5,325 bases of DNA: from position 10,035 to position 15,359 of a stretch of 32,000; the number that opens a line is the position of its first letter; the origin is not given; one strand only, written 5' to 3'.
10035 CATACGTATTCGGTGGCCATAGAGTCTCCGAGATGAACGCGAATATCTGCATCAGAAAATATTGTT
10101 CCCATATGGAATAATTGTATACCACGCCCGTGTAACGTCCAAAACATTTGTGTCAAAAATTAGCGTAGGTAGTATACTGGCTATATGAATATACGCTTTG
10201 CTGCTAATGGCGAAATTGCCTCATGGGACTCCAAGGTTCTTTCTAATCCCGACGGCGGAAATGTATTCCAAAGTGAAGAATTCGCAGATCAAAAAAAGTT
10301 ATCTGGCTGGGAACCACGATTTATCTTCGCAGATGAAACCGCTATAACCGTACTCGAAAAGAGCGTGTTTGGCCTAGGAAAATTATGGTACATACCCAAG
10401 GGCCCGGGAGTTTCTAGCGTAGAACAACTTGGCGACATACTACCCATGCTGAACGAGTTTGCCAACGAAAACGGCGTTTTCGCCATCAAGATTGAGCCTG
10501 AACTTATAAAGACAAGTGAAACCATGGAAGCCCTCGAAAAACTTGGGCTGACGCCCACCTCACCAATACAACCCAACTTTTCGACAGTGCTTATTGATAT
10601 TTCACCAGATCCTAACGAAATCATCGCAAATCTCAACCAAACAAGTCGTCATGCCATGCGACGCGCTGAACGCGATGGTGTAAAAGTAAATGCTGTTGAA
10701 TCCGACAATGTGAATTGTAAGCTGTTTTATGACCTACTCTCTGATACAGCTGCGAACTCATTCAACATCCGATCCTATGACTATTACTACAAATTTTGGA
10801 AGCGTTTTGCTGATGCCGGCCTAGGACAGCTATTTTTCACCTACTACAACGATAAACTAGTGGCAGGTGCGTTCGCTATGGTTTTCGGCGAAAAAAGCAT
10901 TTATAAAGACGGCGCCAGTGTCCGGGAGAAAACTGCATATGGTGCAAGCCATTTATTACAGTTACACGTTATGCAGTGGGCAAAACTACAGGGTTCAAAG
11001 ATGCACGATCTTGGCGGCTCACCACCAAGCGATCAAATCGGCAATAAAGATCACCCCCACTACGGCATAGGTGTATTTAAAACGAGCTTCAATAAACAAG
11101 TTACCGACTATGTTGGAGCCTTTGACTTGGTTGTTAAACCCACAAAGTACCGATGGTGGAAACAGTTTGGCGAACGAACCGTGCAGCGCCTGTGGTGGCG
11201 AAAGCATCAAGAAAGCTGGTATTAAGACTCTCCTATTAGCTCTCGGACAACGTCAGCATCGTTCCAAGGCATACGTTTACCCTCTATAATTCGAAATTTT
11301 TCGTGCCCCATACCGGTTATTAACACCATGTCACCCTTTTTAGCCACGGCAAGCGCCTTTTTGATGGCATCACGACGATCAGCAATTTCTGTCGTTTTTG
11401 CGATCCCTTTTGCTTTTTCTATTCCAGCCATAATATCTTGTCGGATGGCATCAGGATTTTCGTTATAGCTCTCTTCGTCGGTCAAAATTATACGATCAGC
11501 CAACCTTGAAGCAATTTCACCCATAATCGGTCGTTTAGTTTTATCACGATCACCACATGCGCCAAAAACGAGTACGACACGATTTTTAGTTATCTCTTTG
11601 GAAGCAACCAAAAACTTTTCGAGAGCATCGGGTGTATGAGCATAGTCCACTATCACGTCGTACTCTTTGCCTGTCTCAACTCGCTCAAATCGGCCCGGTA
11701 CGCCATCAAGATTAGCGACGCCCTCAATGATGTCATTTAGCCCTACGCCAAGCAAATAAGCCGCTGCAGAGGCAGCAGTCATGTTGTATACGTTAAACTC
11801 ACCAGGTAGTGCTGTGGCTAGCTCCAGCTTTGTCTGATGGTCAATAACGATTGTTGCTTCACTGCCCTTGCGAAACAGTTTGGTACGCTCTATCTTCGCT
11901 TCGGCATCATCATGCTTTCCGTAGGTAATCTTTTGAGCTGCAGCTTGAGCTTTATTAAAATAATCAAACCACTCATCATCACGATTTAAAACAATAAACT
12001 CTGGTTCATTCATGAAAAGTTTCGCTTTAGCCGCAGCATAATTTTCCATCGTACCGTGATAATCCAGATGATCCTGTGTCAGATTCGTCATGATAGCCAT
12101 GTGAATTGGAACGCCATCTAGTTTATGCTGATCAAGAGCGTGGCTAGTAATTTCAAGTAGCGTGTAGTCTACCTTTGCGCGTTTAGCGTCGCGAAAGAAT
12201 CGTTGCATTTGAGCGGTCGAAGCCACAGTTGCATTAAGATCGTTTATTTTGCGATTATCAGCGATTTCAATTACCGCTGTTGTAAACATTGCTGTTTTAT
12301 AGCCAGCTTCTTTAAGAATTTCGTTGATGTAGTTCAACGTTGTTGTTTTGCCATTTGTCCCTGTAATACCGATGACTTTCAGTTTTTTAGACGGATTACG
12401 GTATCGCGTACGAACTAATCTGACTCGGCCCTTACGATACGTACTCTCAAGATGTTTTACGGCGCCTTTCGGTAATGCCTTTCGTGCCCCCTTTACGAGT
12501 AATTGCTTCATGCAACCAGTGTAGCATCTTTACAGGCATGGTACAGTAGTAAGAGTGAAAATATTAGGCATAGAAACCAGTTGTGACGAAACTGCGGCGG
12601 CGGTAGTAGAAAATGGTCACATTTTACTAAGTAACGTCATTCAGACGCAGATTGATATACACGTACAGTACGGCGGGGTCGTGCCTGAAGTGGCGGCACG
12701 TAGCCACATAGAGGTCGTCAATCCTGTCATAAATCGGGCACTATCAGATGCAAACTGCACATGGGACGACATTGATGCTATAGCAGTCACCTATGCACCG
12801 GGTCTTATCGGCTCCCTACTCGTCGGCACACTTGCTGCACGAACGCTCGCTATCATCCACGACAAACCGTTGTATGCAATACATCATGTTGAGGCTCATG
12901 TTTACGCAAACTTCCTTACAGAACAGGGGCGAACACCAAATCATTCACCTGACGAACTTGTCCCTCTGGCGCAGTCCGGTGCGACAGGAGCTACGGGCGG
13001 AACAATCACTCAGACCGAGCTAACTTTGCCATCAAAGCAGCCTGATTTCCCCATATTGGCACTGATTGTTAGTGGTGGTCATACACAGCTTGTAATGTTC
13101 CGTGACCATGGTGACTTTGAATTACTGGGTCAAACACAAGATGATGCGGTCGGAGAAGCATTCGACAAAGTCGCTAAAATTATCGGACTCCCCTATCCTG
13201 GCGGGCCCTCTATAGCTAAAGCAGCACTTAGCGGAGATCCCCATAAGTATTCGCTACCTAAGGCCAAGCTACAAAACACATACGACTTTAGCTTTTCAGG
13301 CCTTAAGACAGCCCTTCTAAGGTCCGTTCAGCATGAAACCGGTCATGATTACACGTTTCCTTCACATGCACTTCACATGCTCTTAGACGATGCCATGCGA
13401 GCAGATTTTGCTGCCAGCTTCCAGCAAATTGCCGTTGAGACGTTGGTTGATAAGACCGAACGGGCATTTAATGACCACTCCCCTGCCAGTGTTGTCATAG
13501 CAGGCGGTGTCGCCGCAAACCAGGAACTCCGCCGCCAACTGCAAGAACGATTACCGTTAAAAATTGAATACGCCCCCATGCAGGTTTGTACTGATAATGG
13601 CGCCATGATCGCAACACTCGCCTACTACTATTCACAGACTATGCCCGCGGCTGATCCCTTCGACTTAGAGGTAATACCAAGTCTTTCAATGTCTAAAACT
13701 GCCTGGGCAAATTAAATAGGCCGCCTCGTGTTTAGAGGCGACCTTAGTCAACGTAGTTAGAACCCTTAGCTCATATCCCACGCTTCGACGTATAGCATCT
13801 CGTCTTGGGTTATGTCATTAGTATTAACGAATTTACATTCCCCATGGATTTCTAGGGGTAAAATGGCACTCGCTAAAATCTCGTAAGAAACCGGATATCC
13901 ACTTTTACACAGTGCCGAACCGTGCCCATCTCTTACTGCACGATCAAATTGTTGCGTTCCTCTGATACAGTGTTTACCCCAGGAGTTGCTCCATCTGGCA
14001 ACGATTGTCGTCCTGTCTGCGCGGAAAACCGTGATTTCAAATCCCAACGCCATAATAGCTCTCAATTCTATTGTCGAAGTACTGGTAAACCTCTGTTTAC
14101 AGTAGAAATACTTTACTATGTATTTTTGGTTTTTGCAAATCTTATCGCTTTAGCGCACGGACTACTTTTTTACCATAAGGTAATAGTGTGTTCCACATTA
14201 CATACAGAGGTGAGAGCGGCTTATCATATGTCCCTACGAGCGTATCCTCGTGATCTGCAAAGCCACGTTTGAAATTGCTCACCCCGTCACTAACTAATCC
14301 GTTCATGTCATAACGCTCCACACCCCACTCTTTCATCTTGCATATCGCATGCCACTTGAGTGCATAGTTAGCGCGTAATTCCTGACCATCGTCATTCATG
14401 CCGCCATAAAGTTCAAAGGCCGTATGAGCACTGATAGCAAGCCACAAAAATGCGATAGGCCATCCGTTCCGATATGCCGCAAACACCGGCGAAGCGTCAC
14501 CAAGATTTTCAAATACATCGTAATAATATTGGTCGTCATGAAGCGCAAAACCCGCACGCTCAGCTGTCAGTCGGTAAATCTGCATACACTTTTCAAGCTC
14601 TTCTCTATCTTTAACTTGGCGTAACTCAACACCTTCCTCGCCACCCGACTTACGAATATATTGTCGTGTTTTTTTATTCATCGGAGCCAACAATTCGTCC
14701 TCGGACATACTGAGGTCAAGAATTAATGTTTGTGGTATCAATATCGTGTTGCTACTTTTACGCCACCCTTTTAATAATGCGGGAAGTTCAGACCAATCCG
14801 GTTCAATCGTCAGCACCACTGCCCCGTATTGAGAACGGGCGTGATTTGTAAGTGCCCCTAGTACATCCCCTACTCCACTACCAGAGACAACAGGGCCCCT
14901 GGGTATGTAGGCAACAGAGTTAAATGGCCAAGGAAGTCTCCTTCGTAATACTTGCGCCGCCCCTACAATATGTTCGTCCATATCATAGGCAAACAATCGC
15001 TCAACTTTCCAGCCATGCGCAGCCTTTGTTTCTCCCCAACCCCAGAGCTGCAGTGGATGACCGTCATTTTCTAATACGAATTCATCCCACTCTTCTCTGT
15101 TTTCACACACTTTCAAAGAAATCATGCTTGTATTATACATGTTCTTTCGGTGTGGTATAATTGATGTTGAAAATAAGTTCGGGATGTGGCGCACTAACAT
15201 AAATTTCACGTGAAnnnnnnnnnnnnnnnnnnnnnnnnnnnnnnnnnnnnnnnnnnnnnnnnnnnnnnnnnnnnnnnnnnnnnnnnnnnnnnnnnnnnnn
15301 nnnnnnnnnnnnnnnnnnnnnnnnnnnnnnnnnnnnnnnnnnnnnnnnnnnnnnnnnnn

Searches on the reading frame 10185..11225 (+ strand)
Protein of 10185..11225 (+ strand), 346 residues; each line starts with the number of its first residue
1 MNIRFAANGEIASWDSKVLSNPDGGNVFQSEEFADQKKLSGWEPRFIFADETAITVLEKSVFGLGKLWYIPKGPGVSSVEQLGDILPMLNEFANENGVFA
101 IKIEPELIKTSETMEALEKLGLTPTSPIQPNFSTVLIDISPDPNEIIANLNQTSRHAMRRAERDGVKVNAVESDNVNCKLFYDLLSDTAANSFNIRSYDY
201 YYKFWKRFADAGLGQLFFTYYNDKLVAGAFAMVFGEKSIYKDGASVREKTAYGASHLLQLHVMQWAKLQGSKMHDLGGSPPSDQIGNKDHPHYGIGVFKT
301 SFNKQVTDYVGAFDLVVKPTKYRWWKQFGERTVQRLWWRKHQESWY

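Call 9: search_protein_families(library=pfam, proteins=[window:10185-11225:+], max_evalue=0.001)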
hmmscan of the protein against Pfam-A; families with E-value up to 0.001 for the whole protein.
window:10185-11225:+ (346 aa): 2 families
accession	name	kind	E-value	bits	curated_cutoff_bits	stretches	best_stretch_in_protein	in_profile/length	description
PF02388.22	FemAB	-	6.3e-31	108.1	24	2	23-210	14-229/406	FemAB family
PF13480.13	Acetyltransf_6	-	9e-10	39.3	22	1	152-279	5-137/143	Acetyltransferase (GNAT) domain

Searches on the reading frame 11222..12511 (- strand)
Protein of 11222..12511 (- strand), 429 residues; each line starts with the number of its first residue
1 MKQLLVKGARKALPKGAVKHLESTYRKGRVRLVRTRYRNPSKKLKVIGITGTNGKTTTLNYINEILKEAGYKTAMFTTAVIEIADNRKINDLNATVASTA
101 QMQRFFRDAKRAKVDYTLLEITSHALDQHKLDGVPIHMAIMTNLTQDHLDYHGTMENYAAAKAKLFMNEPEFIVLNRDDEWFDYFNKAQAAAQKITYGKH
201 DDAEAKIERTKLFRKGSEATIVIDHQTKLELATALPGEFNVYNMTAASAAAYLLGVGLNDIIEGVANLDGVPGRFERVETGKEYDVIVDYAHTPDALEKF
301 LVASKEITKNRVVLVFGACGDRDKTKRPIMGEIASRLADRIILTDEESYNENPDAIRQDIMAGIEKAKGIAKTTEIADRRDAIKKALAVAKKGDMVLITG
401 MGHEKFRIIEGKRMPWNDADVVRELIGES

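Call 9: search_protein_families(library=pfam, proteins=[window:11222-12511:-], max_evalue=0.001)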
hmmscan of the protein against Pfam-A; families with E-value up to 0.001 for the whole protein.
window:11222-12511:- (429 aa): 3 families
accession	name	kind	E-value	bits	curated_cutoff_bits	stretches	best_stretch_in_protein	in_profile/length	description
PF08245.18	Mur_ligase_M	-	1.2e-47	162.9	24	1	49-251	1-200/200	Mur ligase middle domain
PF02875.26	Mur_ligase_C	-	2.4e-31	109.6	28.4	1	273-401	1-126/127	Mur ligase, glutamate ligase domain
PF19842.5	YqeC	-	0.00019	22.1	27.6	1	47-103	1-53/145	YqeC protein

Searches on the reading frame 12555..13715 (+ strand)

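Call 9: search_protein_families(library=pfam, proteins=[window:12555-13715:+], max_evalue=0.001)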
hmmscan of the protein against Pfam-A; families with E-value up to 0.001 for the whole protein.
window:12555-13715:+ (386 aa): 3 families
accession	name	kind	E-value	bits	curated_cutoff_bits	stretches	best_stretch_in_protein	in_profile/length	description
PF00814.31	TsaD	-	6.9e-90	301.8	24.8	2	157-353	100-263/264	tRNA N6-adenosine threonylcarbamoyltransferase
PF22521.2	HypF_C_2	-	4.3e-05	23.8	27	1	271-336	155-220/241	Carbamoyltransferase, Kae1-like Domain, second subdomain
PF02543.21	Carbam_trans_N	-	0.00018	21.5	24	0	264-333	256-324/346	Carbamoyltransferase N-terminus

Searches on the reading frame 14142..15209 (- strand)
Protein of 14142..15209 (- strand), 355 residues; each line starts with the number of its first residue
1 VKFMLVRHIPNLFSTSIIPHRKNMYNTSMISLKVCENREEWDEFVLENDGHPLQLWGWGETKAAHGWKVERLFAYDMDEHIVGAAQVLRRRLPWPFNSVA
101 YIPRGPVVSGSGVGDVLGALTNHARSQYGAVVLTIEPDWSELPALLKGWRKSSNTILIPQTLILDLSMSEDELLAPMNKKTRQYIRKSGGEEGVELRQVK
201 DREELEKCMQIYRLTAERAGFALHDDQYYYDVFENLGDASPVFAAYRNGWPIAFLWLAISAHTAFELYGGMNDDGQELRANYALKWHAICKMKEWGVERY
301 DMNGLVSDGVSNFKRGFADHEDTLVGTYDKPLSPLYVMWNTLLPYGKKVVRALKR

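Call 9: search_protein_families(library=pfam, proteins=[window:14142-15209:-], max_evalue=0.001)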
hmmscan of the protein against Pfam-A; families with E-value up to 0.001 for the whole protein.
window:14142-15209:- (355 aa): 2 families
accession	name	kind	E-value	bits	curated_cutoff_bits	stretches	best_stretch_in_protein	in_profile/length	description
PF02388.22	FemAB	-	2.6e-35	122.5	24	3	160-246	152-237/406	FemAB family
PF13480.13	Acetyltransf_6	-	2.5e-12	47.6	22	1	179-315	5-143/143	Acetyltransferase (GNAT) domain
